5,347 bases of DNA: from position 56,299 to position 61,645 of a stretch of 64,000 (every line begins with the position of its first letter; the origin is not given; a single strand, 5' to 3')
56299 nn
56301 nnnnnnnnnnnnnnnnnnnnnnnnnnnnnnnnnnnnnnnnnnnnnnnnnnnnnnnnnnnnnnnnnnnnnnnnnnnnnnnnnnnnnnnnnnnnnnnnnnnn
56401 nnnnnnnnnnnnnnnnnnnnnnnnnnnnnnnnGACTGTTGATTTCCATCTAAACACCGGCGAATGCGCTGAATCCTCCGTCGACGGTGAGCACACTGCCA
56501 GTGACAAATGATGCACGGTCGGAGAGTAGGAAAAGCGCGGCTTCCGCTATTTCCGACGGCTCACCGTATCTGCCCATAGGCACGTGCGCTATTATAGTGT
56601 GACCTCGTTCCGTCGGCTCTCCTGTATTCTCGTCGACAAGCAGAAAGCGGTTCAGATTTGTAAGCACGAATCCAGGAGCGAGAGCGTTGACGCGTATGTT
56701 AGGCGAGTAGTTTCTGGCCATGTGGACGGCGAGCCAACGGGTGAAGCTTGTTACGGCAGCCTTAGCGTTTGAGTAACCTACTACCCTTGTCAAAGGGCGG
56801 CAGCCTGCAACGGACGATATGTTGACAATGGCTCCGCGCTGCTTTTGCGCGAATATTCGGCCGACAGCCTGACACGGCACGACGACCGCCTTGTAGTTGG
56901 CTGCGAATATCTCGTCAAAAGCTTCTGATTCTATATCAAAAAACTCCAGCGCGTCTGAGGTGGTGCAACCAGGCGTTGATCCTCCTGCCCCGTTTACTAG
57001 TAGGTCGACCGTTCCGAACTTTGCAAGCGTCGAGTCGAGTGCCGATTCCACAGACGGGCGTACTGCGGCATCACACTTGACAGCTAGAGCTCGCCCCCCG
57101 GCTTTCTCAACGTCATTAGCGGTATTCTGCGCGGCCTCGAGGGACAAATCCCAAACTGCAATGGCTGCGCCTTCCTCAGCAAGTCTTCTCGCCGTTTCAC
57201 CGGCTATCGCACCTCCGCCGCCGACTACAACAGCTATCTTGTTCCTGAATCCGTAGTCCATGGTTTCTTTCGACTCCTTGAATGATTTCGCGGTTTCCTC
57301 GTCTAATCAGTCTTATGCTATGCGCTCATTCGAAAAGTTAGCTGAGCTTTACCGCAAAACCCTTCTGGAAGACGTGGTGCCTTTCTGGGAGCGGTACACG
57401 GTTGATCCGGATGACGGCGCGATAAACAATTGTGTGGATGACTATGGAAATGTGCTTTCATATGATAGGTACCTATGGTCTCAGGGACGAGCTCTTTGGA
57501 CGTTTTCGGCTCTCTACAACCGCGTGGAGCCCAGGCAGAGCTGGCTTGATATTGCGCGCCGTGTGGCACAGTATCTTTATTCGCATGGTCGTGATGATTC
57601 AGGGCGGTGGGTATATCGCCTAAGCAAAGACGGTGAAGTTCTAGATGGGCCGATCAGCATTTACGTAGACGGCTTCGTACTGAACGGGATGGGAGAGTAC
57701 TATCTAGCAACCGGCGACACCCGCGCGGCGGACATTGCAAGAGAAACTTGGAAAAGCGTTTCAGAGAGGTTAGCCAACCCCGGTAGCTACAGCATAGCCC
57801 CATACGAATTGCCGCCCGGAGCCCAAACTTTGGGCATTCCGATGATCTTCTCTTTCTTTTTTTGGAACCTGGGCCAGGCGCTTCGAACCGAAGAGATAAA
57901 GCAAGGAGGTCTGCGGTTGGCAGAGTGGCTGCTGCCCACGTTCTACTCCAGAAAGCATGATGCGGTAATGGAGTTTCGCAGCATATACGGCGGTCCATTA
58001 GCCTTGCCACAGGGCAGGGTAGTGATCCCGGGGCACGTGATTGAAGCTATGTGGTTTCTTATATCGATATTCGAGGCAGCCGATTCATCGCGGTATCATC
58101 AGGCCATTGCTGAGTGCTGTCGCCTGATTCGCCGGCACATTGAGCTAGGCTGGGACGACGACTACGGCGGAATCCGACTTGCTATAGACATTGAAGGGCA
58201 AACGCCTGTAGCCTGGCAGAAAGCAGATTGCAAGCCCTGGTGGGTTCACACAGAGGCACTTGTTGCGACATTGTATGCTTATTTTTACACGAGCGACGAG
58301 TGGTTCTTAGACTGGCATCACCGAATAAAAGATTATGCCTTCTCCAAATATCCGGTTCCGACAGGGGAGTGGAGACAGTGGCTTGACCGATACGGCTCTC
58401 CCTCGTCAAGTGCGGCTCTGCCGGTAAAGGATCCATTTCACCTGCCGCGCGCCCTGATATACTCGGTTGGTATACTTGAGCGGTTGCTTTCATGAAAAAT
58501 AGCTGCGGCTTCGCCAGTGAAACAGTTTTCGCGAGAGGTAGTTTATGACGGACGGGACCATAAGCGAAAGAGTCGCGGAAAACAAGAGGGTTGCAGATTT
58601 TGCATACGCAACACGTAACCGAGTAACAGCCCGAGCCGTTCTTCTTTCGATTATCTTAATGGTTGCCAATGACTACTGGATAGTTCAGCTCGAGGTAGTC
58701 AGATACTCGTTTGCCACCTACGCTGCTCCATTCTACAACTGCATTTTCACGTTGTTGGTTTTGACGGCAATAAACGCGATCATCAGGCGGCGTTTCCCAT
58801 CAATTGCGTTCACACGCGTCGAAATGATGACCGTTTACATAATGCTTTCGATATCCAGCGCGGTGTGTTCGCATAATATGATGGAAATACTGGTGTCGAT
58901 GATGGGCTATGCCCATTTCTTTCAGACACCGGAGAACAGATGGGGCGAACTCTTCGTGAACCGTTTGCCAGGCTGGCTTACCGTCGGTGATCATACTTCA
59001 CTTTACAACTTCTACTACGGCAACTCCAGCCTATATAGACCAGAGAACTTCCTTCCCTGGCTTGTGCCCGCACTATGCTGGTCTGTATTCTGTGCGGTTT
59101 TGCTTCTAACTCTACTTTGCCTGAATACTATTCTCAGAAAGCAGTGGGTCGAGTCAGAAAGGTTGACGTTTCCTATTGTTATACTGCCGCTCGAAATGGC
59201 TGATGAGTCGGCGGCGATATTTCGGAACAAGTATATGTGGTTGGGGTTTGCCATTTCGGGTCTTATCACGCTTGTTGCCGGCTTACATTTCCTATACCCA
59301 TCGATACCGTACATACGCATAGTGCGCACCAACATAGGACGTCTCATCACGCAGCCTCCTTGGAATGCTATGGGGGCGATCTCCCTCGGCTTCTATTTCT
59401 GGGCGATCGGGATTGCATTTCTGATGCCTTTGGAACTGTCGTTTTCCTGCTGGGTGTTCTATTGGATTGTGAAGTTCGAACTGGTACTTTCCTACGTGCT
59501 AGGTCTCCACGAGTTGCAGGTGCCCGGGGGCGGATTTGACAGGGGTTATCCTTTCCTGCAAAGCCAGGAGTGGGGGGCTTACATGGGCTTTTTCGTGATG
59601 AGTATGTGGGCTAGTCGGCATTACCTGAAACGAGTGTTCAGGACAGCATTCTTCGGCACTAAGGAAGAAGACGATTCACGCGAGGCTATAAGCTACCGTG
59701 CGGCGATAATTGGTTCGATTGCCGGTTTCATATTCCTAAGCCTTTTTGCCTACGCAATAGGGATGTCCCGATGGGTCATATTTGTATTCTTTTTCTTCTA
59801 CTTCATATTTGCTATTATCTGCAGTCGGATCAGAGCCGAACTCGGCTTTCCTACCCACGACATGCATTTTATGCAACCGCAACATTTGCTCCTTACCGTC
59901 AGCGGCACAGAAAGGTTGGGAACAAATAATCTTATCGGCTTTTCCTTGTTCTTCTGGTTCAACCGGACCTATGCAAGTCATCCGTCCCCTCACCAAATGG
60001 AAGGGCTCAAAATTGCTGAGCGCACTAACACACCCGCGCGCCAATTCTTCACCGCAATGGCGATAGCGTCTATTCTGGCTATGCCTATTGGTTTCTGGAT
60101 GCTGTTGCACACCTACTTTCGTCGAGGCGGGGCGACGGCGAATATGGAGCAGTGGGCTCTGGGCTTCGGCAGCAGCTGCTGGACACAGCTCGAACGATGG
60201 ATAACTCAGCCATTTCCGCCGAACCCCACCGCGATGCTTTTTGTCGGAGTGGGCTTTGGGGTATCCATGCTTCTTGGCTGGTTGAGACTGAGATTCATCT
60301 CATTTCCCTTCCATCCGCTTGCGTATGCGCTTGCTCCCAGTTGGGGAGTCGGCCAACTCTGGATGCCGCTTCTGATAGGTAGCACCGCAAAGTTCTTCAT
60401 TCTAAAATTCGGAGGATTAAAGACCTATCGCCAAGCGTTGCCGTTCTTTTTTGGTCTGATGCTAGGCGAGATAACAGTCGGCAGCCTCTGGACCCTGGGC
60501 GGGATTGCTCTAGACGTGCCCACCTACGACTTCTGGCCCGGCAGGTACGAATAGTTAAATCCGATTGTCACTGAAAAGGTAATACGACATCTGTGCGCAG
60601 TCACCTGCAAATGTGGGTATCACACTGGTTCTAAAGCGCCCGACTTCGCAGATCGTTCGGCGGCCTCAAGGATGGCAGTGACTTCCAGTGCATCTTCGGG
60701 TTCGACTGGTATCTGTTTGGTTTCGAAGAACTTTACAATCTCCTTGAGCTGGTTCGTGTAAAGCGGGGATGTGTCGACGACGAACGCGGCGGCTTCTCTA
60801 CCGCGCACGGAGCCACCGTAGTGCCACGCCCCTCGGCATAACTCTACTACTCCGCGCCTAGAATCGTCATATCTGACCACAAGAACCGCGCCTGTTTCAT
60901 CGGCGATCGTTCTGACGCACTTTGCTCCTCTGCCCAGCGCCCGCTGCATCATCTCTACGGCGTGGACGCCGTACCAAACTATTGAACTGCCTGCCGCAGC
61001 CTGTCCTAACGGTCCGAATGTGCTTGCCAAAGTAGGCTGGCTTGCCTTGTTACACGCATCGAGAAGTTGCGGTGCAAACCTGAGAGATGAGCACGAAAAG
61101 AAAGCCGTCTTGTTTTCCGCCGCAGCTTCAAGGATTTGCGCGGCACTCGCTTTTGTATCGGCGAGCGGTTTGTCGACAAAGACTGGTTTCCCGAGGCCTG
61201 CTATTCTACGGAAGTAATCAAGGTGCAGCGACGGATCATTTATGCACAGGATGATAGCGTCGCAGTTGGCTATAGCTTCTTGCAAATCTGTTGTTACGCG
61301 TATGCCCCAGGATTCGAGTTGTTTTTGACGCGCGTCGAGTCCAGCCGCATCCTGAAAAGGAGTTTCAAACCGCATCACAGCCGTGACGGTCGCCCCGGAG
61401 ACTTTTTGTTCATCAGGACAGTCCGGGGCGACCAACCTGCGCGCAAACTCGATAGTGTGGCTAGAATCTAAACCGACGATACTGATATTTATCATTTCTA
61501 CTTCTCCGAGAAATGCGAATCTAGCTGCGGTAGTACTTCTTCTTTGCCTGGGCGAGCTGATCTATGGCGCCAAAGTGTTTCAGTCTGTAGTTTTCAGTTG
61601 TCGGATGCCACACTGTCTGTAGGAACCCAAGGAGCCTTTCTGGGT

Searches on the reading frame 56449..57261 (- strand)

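Call 39: search_protein_families(library=pfam, proteins=[window:56449-57261:-], max_evalue=0.001)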
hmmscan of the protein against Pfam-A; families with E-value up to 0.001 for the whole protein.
window:56449-57261:- (270 aa): 4 families
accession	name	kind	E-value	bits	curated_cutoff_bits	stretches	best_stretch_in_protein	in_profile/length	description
PF13561.12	adh_short_C2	-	1.5e-51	175.7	27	1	19-265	8-236/236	Enoyl-(Acyl carrier protein) reductase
PF00106.31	adh_short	-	5.1e-44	150.5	26.6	1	8-206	1-189/195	short chain dehydrogenase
PF08659.16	KR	-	2.5e-08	34.5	22.6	1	11-178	4-164/180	KR domain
PF23441.1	SDR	-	0.00022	21.2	27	1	164-264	164-255/258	SDR-like rossmann domain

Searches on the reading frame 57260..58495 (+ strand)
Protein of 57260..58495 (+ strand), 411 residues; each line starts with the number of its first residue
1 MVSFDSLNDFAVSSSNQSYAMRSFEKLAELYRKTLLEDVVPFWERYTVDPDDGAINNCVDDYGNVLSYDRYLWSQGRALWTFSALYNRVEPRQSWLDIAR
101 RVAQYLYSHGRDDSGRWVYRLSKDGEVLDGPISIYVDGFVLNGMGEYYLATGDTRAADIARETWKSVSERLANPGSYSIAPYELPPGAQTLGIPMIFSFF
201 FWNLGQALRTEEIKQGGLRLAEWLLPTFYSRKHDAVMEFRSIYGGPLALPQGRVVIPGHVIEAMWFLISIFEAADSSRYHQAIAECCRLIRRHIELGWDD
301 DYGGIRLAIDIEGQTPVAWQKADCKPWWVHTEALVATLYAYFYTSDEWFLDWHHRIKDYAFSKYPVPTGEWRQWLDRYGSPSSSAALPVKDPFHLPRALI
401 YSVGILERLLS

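Call 27: search_protein_families(library=pfam, proteins=[window:57260-58495:+], max_evalue=0.001)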
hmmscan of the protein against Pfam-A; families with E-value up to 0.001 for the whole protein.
window:57260-58495:+ (411 aa): 1 family
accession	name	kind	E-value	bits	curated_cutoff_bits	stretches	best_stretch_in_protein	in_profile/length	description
PF07221.17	GlcNAc_2-epim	-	5.3e-36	125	23.4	1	58-394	5-343/347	N-acylglucosamine 2-epimerase (GlcNAc 2-epimerase)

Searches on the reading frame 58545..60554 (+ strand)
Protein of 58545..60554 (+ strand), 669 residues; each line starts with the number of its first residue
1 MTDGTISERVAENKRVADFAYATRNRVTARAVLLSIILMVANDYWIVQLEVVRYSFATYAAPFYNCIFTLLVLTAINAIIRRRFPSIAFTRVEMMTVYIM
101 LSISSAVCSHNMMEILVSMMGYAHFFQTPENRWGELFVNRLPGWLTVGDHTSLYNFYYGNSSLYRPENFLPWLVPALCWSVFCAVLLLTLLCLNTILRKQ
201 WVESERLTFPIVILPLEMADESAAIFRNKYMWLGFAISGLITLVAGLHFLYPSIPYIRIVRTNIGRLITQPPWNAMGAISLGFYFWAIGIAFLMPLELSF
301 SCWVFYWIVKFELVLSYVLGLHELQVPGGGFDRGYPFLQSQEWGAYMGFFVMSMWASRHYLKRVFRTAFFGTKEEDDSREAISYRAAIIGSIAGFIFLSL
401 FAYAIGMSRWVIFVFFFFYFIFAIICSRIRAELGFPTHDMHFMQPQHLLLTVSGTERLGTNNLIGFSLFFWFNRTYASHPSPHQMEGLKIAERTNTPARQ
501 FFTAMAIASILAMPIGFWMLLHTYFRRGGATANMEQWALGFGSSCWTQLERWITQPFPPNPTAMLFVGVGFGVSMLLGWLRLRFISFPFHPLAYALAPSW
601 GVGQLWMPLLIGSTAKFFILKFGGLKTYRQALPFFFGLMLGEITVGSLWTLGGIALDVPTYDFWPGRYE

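Call 27: search_protein_families(library=pfam, proteins=[window:58545-60554:+], max_evalue=0.001)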
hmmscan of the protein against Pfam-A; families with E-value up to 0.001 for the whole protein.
window:58545-60554:+ (669 aa): 2 families
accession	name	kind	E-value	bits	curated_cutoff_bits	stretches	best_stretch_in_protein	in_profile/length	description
PF20581.3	DUF6785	-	6.8e-157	523.4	25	1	28-528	1-498/498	Family of unknown function (DUF6785)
PF20580.3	DUF6784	-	6.1e-30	103.8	26.4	1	565-665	2-101/101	Domain of unknown function (DUF6784)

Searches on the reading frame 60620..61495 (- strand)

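Call 39: search_protein_families(library=pfam, proteins=[window:60620-61495:-], max_evalue=0.001)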
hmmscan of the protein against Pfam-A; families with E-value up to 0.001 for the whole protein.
window:60620-61495:- (291 aa): 1 family
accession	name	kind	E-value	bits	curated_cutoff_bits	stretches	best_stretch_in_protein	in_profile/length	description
PF01408.29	GFO_IDH_MocA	-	1.5e-10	42.2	24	1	56-131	38-115/120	Oxidoreductase family, NAD-binding Rossmann fold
